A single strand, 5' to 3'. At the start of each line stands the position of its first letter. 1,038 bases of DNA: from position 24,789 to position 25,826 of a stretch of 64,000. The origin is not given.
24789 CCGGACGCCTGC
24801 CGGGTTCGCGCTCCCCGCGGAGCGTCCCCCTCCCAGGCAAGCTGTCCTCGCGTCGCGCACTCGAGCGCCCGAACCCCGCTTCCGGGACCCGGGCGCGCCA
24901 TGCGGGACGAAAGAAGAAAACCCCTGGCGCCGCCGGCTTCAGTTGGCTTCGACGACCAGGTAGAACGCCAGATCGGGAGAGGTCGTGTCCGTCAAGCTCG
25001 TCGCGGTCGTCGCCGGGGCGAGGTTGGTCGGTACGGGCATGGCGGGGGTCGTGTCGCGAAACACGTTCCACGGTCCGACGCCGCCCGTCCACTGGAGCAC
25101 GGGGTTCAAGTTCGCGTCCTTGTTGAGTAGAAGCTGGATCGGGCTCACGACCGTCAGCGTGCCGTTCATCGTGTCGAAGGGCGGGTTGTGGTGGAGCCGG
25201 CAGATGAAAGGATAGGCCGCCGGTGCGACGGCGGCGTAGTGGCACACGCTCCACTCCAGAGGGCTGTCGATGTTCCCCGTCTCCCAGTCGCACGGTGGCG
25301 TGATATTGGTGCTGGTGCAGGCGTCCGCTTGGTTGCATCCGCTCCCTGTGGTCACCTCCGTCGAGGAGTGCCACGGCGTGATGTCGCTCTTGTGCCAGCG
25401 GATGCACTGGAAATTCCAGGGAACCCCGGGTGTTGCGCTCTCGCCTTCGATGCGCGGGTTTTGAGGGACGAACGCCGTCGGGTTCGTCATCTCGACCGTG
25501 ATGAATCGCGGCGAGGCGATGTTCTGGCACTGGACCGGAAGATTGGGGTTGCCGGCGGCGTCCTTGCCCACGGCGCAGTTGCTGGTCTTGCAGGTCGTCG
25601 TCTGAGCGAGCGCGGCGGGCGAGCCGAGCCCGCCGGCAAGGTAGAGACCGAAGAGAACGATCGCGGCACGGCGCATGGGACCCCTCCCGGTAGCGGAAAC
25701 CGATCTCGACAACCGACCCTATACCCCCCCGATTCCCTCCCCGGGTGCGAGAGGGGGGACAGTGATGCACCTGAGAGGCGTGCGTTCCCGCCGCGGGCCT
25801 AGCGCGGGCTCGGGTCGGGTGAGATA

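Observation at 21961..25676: Secreted cupredoxin-like protein next to a roughly 900-aa secreted protein built from about 14 '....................' repeats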

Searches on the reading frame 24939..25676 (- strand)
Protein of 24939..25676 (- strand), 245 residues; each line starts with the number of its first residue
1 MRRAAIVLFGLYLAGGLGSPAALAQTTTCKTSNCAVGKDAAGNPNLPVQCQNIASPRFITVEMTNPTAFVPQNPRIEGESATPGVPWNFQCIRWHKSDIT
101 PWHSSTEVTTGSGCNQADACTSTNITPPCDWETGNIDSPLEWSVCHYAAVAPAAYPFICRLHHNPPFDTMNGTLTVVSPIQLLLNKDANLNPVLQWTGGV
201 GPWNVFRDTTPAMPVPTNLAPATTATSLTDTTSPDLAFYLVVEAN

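Call 7: search_protein_families(library=pfam, proteins=[window:24939-25676:-], max_evalue=1)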
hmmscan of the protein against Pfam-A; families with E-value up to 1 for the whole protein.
window:24939-25676:- (245 aa): 1 family
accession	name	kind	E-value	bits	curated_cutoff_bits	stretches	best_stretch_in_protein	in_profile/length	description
PF12597.13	Cox20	-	0.06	13.6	25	0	7-56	29-78/101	Cytochrome c oxidase assembly protein COX20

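Call 8: search_protein_families(library=ncbifam, proteins=[window:24939-25676:-], max_evalue=1)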
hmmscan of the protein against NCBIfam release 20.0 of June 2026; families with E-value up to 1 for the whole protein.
window:24939-25676:- (245 aa): 0 families

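Call 12: find_homologous_proteins(query=window:24939-25676:-)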
Query window:24939-25676:- (245 aa): 29 proteins with E <= 0.001 among 583 candidates.
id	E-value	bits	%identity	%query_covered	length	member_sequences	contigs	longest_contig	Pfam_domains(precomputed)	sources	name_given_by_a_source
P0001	9.3e-166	568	100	100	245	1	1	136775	-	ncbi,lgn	-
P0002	2.8e-83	297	58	100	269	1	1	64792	-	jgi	jgi:plastocyanin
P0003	1.1e-79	286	57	100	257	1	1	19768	-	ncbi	-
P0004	2.2e-79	285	60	92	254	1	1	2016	-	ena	-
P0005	1.0e-77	279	59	91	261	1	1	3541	-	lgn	-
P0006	2.8e-76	274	57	98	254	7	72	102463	-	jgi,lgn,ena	jgi:hypothetical protein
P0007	3.0e-76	274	58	93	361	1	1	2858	-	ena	-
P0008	3.5e-76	274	59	91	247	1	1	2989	-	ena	-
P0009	4.0e-76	274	56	89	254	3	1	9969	-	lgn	-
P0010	4.2e-76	274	58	89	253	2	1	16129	-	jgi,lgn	jgi:hypothetical protein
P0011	1.7e-75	272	57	98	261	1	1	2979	-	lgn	-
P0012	5.6e-75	270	56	91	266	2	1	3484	-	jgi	-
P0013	1.6e-74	269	56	98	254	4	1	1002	-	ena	-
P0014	3.7e-74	267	58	93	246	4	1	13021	-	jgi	jgi:hypothetical protein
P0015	9.1e-73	263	55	100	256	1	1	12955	-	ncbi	-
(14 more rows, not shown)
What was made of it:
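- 24939..25676 (-): Gene A: 245-aa secreted cupredoxin-FN3 protein. 29 homologs (call 12).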

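Call 15: find_encoding_contigs(protein=P0002, flank=8000, max_places=3)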
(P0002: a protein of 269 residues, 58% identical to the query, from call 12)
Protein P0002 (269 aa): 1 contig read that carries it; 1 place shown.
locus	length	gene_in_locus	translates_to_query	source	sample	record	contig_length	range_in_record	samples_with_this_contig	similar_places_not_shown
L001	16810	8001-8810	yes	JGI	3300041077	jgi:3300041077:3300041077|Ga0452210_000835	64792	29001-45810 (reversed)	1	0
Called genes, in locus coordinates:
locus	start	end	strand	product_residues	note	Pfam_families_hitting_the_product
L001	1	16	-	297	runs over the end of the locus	PF12705:PDDEXK_1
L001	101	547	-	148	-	PF01475:FUR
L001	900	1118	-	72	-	-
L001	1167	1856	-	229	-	PF01553:Acyltransferase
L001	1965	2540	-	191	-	-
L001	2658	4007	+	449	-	PF01244:Peptidase_M19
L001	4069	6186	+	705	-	PF00657:Lipase_GDSL (faint), PF13472:Lipase_GDSL_2 (faint), PF14559:TPR_19 (weak), PF13424:TPR_12 (weak), PF13432:TPR_16 (weak), PF23914:TPR_CcmH_CycH (weak), PF00515:TPR_1, PF07719:TPR_2 (weak), +11 more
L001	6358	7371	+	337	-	PF05150:Legionella_OMP (weak)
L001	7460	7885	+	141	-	PF14534:DUF4440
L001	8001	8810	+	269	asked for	-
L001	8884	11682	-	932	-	PF12773:DZR (faint), PF13240:Zn_Ribbon_1 (weak), PF00069:Pkinase, PF01636:APH (faint), PF07714:PK_Tyr_Ser-Thr, PF03109:ABC1 (weak), PF00515:TPR_1 (faint), PF07719:TPR_2 (faint), +11 more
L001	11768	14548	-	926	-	PF00069:Pkinase, PF01636:APH (faint), PF07714:PK_Tyr_Ser-Thr, PF03109:ABC1 (weak), PF07719:TPR_2 (faint), PF13176:TPR_7 (faint), PF13181:TPR_8 (faint), PF13424:TPR_12 (faint), +10 more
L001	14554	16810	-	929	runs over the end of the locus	PF12773:DZR (weak), PF13240:Zn_Ribbon_1 (weak), PF00069:Pkinase, PF01636:APH (faint), PF07714:PK_Tyr_Ser-Thr, PF03109:ABC1 (weak), PF00515:TPR_1 (faint), PF07719:TPR_2 (faint), +12 more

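Call 16: find_encoding_contigs(protein=P0006, flank=8000, max_places=4)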
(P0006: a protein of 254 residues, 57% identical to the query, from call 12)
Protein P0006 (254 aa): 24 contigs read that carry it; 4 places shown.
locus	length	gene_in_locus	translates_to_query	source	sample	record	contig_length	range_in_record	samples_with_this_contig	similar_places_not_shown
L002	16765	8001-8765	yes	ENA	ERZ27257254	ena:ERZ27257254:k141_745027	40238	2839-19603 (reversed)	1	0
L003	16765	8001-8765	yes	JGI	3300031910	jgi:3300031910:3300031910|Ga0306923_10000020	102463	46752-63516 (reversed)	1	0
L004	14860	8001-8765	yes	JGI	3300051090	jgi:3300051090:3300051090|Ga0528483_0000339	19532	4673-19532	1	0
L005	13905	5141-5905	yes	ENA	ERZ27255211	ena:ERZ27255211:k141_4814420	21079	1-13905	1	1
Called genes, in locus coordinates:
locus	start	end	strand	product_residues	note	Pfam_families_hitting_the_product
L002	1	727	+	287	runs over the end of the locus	-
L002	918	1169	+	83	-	-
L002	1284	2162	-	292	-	PF01738:DLH, PF00326:Peptidase_S9 (weak)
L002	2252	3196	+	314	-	PF01548:DEDD_Tnp_IS110, PF02371:Transposase_20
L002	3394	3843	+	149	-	-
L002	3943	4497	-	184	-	-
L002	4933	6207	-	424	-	PF12679:ABC2_membrane_2, PF12698:ABC2_membrane_3, PF01061:ABC2_membrane (weak)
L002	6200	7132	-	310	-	PF00005:ABC_tran, PF13304:AAA_21, PF13732:DrrA1-3_C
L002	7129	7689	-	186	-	PF00440:TetR_N, PF16925:TetR_C_13 (weak), PF21993:TetR_C_13_2 (weak)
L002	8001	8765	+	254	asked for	-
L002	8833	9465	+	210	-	-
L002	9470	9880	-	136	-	-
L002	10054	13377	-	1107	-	PF25183:OMP_b-brl_4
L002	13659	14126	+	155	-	-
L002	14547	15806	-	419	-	PF01436:NHL (faint), PF14269:Arylsulfotran_2 (faint)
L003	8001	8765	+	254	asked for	-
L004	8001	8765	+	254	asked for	-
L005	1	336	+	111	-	?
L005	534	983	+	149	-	-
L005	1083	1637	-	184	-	-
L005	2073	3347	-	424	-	PF12679:ABC2_membrane_2, PF12698:ABC2_membrane_3, PF01061:ABC2_membrane (weak)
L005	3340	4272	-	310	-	PF00005:ABC_tran, PF13304:AAA_21, PF13732:DrrA1-3_C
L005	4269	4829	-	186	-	PF00440:TetR_N, PF16925:TetR_C_13 (weak), PF21993:TetR_C_13_2 (weak)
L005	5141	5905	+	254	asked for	-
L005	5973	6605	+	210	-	-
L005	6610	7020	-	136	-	-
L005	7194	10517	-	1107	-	PF25183:OMP_b-brl_4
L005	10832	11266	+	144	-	-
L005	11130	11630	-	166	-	-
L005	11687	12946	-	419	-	PF01436:NHL (faint), PF14269:Arylsulfotran_2 (faint)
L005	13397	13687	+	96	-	-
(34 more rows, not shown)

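Call 25: search_solved_structures(query=A1, max_evalue=10, show_alignments=3)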
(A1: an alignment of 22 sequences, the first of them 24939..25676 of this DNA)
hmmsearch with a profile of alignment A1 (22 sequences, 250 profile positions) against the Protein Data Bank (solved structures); distinct sequences matched with E-value up to 10: 18.
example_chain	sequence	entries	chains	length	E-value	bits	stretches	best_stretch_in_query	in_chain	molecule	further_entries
2bz7_A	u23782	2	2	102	0.037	16.6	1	155-178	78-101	PLASTOCYANIN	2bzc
1kdi_A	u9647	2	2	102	0.041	16.4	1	155-178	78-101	PLASTOCYANIN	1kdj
1b3i_A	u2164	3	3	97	0.046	16.3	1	156-178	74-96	PROTEIN (PLASTOCYANIN) | Plastocyanin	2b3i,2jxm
3tu6_A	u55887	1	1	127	0.067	15.7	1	156-189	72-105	Pseudoazurin (Blue copper protein)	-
4u49_A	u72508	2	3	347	0.36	13.3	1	186-246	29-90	Pectate lyase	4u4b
1ov8_A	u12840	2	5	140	0.54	12.8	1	146-178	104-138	Auracyanin B | PROTEIN (AURACYANIN)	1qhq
3cvb_A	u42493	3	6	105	0.68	12.4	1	147-178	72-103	Plastocyanin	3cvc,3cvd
1bxu_A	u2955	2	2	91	0.68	12.4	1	156-178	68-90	PLASTOCYANIN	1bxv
4r0o_A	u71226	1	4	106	0.72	12.4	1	147-178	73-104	Plastocyanin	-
2w88_A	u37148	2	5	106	0.73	12.3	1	147-178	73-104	PLASTOCYANIN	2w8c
1baw_A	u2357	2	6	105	0.73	12.3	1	147-178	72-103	PLASTOCYANIN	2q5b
3bqv_A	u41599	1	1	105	0.78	12.2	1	147-178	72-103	Plastocyanin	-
1fa4_A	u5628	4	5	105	1.1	11.8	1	155-178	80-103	PLASTOCYANIN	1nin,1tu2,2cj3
2gim_A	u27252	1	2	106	1.1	11.8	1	154-178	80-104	Plastocyanin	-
8ua5_A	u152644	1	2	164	1.2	11.7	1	181-234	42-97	RL2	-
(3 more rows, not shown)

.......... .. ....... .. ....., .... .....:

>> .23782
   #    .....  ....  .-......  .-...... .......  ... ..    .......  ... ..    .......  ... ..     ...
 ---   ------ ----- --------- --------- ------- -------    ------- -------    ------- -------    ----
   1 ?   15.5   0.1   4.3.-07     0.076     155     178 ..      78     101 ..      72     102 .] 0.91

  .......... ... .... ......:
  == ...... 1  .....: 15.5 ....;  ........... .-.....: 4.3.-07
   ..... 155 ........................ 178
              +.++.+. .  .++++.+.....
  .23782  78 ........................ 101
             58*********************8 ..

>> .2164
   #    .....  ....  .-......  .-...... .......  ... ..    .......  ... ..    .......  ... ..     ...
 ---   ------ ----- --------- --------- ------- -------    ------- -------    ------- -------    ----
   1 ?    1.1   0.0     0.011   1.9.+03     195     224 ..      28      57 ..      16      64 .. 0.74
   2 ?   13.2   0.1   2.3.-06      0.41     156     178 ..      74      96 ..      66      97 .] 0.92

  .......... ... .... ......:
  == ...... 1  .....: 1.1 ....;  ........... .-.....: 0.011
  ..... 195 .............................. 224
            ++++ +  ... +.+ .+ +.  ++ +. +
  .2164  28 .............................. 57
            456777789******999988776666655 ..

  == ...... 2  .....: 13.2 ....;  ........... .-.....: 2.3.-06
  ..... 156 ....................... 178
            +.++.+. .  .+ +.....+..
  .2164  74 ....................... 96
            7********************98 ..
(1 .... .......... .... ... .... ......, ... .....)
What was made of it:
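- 25146..25214 (-): Type-1 copper ligand loop YPFIC159RLH162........170NGTLTVV, with a 3-residue insertion relative to most homologs. PDB profile hits at E about 0.04 fall on the plastocyanin loop (call 25).
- On Type-1 blue copper protein (cupredoxin; Pfam Copper-bind PF00127 / PROSITE PS00196): PDB profile hits fall on the same loop (call 25).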

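Call 30: list_cluster_members(proteins=[P0001, P0030, P0003, P0015, P0032, P0043, P0064, P0128, P0121, P0061])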
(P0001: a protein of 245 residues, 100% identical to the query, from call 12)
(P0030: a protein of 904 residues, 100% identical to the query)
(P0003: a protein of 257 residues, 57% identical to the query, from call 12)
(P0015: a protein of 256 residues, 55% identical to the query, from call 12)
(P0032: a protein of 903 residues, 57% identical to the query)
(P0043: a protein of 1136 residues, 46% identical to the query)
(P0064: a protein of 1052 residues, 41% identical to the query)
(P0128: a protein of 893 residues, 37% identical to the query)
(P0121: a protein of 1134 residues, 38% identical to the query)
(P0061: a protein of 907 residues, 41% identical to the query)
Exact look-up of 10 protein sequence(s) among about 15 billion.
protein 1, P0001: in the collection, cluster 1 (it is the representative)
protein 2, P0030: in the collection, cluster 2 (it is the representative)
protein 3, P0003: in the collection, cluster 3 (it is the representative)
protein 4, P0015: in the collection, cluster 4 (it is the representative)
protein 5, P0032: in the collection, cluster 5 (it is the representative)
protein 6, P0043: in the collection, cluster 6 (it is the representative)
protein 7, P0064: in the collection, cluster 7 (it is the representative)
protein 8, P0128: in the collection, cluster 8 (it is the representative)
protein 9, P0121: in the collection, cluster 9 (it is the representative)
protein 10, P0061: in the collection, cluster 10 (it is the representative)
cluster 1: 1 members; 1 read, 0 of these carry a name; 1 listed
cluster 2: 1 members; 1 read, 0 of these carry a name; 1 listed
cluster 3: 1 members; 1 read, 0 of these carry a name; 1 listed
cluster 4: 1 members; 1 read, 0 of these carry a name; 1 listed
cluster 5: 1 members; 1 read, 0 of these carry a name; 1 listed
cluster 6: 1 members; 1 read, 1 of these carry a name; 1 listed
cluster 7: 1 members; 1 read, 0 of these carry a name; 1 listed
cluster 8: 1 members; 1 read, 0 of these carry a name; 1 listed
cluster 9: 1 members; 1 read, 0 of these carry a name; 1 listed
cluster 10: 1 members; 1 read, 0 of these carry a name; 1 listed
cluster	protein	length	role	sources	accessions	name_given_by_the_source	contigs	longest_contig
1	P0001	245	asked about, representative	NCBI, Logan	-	-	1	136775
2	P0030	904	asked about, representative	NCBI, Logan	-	-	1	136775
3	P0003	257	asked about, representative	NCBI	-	-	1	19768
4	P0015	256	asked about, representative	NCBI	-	-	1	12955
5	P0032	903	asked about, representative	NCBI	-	-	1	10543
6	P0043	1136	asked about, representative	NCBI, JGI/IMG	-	hypothetical protein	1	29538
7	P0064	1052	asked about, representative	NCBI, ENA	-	-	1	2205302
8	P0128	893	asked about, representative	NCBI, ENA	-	-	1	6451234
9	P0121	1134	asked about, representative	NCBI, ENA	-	-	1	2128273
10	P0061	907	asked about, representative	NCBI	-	-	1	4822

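Call 31: predict_structure(alignment_id=A1)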
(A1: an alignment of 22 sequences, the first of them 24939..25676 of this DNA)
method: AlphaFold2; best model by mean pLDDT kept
length: 245 residues; sequences in the alignment: 22
mean_pLDDT: 78.7   pTM: 0.69
mean pLDDT of the five models: 78.7, 77.8, 76.7, 73.7, 71.5
residues with pLDDT >= 90: 60; 70-90: 117; 50-70: 63; < 50: 5
segments of 3 or more residues with pLDDT < 50: 18-21
pLDDT, mean of each block of 10 residues (from residue 1): 56 51 62 87 89 74 80 84 72 82 61 69 73 73 86 84 63 87 94 93 93 91 95 88 84
secondary structure, 60 per line:
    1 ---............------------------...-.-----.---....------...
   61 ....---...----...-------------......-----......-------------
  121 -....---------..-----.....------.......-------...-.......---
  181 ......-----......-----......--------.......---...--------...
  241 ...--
elements in order: H4-15 E34-36 H48-51 E58-64 E68-70 E75-77 E91-96 E102-107 H122-125 E142-146 E153-159 E171-177 E181-186 E192-197 E203-208 E217-223 E227-229 E238-243
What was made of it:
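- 25146..25604 (-): A cupredoxin domain (residues 25-177) with eight extra conserved Cys (29, 34, 50, 91, 114, 120, 129, 145). AF2 model with pLDDT 78.7 (call 31).
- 24942..25145 (-): A C-terminal divergent fibronectin type III domain (residues 178-245). Six-strand beta-sandwich with pLDDT above 90 (call 31).
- On Fibronectin type III domain (A C-terminus): The model shows six strands with pLDDT above 90 (call 31).
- Closest known: Fibronectin type III domain. Same: A residues 178-245 form a small beta-sandwich (call 31).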

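Call 33: fold_search(model_id=the predicted structure, library=pdb)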
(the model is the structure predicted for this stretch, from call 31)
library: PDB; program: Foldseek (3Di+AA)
matches with E <= 10: 1039; with E <= 0.001: 11
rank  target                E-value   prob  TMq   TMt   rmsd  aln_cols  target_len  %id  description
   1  2aan                  1.1e-04  1.00  0.25  0.44   7.5       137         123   18  Auracyanin A: A "blue" copper protein from the green thermophilic photosynthetic bacterium,chloroflexus aurantiacus (released 2006-07-11)
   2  2qpe_B                1.7e-04  1.00  0.32  0.44  13.2       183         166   14  An unexpected outcome of surface-engineering an integral membrane protein: Improved crystallization of cytochrome ba3  (released 2007-12-11)
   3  2w88_A                2.4e-04  1.00  0.32  0.67   4.5       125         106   17  Plastocyanin variant with N-terminal Methionine - open structure (released 2009-10-27)
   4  1sf3                  2.7e-04  1.00  0.29  0.57   5.4       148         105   10  Structure of the reduced form of the P94A mutant of amicyanin (released 2004-07-27)
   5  2idq                  2.9e-04  1.00  0.30  0.61   5.2       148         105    9  Structure of M98A mutant of amicyanin, Cu(II) (released 2007-03-13)
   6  2idt                  3.6e-04  1.00  0.29  0.59   5.3       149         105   10  Structure of M98Q mutant of amicyanin, Cu(II) (released 2007-03-13)
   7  1aaj                  4.3e-04  1.00  0.31  0.66   5.0       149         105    9  CRYSTAL STRUCTURE ANALYSIS OF AMICYANIN AND APOAMICYANIN FROM PARACOCCUS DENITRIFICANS AT 2.0 ANGSTROMS AND 1.8 ANGSTROM (released 1993-10-31)
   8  4p5r                  5.4e-04  1.00  0.29  0.60   5.4       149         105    9  Structure of oxidized W45Y mutant of amicyanin (released 2014-04-23)
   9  1sfd_A                6.8e-04  1.00  0.26  0.55   5.5       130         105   11  oxidized form of amicyanin mutant P94F (released 2004-07-27)
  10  1ehk_B                6.8e-04  1.00  0.31  0.43  13.1       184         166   14  CRYSTAL STRUCTURE OF THE ABERRANT BA3-CYTOCHROME-C OXIDASE FROM THERMUS THERMOPHILUS (released 2001-02-22)
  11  1id2_A                7.6e-04  1.00  0.30  0.63   4.4       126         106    9  CRYSTAL STRUCTURE OF AMICYANIN FROM PARACOCCUS VERSUTUS (THIOBACILLUS VERSUTUS) (released 2001-04-11)
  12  3rym_A                1.0e-03  1.00  0.28  0.58   4.6       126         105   10  Structure of Oxidized M98K mutant of Amicyanin (released 2011-11-23)
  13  5ndc_B                1.2e-03  1.00  0.31  0.42  13.1       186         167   13  Structure of ba3-type cytochrome c oxidase from Thermus thermophilus by serial femtosecond crystallography (released 2017-08-23)
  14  3ie9                  1.4e-03  1.00  0.28  0.57   4.6       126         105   10  Structure of oxidized M98L mutant of amicyanin (released 2009-10-06)
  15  1a3z                  1.4e-03  0.92  0.22  0.32  13.4       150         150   13  REDUCED RUSTICYANIN AT 1.9 ANGSTROMS (released 1998-07-29)
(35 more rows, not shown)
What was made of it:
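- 25146..25604 (-): Foldseek top hits are auracyanin, plastocyanin (TMt 0.67) and amicyanin (call 33).
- On Type-1 blue copper protein (cupredoxin; Pfam Copper-bind PF00127 / PROSITE PS00196): Foldseek PDB top hits are auracyanin 2aan, plastocyanin 2w88 (TMt 0.67) and amicyanin 1aaj (TMt 0.66), with probability 1.00 (call 33).
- Closest known: Plastocyanin / amicyanin / auracyanin. Same: Greek-key beta-sandwich fold (call 33).
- The cupredoxin fold gives the top 14 Foldseek PDB hits, apart from CuA domains, which are also cupredoxins (call 33).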

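Call 36: find_related_loci(query=A1, collection=genome_contigs, flank=10000)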
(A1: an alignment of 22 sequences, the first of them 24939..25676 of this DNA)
Query A1 (245 aa) in genome_contigs; peptide patterns used: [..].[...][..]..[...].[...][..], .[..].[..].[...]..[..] (x = any residue, [..] = any of these).
152 stretches matched a pattern; 3 encode a relative of the query (tblastn E <= 1e-3); 3 distinct loci.
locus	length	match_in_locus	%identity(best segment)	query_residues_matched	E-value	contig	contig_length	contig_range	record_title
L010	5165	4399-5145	54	2-243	8e-81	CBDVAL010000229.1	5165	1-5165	MAG TPA_asm: uncultured bacterium isolate SRR22302371_metabat2_88 genome assembly, contig: ERZ26661859.16790, whole geno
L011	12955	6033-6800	55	1-245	1e-75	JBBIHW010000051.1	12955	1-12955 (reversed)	MAG: Acidobacteriota bacterium isolate SIF170217_bin_123 NODE_5041_length_12955_cov_4.785581, whole genome shotgun seque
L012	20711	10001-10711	57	17-245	1e-72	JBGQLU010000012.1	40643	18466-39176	MAG: Acidobacteriota bacterium isolate OBJ2_061818_050_30 k141_1697456_length_40643_cov_12.9749, whole genome shotgun se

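Call 65: search_protein_families(library=pfam, proteins=[L011:6991-9759:+, L011:6779-9673:-, L011:3958-5493:+, L011:4497-5813:+, L011:2001-3230:+, L011:9573-10676:+, L011:10798-11829:+], max_evalue=0.001)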
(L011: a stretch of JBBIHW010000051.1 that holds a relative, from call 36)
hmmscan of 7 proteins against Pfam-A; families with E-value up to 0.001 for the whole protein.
L011:6991-9759:+ (922 aa): 0 families

L011:6779-9673:- (964 aa): 0 families

L011:3958-5493:+ (511 aa): 1 family
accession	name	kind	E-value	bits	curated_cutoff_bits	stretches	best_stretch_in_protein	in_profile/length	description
PF12704.14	MacB_PCD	-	4e-36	125.7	27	1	208-431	1-197/207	MacB-like periplasmic core domain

L011:4497-5813:+ (438 aa): 1 family
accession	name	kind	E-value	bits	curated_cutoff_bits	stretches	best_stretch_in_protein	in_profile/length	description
PF02687.27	FtsX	-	1.6e-21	77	25.5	1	318-430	2-119/120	FtsX-like permease C-terminal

L011:2001-3230:+ (409 aa): 2 families
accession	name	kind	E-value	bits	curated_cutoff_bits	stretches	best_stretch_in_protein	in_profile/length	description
PF13437.12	HlyD_3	-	1.8e-13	51.6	22.2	1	216-329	1-106/106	HlyD family secretion protein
PF16576.10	HlyD_D23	-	7.7e-12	45.4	30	1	144-304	77-192/214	Barrel-sandwich domain of CusB or HlyD membrane-fusion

L011:9573-10676:+ (367 aa): 0 families

L011:10798-11829:+ (343 aa): 0 families

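Call 82: find_encoding_contigs(protein=P0003, flank=6000, max_places=1)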
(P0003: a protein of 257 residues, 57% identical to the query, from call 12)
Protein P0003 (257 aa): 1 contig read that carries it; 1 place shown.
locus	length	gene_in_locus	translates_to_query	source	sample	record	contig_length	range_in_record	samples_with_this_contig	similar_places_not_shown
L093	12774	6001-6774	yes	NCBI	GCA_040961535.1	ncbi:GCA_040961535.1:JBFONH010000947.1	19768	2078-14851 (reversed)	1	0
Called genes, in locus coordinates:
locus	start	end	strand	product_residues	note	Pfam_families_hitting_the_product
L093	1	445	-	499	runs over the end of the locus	PF02412:TSP_3 (weak)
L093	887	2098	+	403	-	PF25954:Beta-barrel_RND_2 (weak), PF25990:Beta-barrel_YknX (weak)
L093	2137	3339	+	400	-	PF25954:Beta-barrel_RND_2 (faint), PF25990:Beta-barrel_YknX (weak), PF25975:CzcB_C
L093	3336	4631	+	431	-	PF25975:CzcB_C (weak)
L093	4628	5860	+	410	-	PF12704:MacB_PCD, PF02687:FtsX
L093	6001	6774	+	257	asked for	-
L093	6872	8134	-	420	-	PF04250:DUF429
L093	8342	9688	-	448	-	PF02878:PGM_PMM_I, PF02879:PGM_PMM_II, PF02880:PGM_PMM_III, PF00408:PGM_PMM_IV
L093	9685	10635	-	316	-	PF07949:YbbR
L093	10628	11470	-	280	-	PF19293:CdaA_N (weak), PF02457:DAC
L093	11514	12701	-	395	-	PF00809:Pterin_bind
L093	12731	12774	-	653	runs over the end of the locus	PF06480:FtsH_ext, PF06068:TIP49 (weak), PF00004:AAA, PF07728:AAA_5 (weak), PF17862:AAA_lid_3, PF01434:Peptidase_M41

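Call 83: find_encoding_contigs(protein=P0014, flank=6000, max_places=1)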
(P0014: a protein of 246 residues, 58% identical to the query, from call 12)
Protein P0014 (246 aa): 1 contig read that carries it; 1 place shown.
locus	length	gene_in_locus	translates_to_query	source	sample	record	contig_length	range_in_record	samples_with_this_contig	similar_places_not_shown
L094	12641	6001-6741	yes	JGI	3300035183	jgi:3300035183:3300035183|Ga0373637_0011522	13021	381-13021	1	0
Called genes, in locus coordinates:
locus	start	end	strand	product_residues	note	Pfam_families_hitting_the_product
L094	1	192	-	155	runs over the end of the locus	-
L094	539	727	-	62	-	PF09723:Zn_ribbon_8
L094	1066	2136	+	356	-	PF25990:Beta-barrel_YknX (weak), PF25954:Beta-barrel_RND_2 (weak)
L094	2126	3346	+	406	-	PF25990:Beta-barrel_YknX, PF25954:Beta-barrel_RND_2 (weak), PF25975:CzcB_C (weak)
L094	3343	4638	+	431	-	PF25975:CzcB_C (weak)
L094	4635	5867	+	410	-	PF12704:MacB_PCD, PF02687:FtsX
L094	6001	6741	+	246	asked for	-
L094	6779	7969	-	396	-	PF04250:DUF429 (faint)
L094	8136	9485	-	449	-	PF02878:PGM_PMM_I, PF02879:PGM_PMM_II, PF02880:PGM_PMM_III, PF00408:PGM_PMM_IV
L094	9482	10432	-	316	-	PF07949:YbbR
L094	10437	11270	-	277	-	PF19293:CdaA_N (weak), PF02457:DAC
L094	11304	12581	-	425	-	PF00809:Pterin_bind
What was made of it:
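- In three homolog loci the gene lies directly downstream, on the same strand, of three membrane-fusion genes (weak CzcB_C/HlyD hits) and a MacB/FtsX permease (calls 65, 82, 83).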
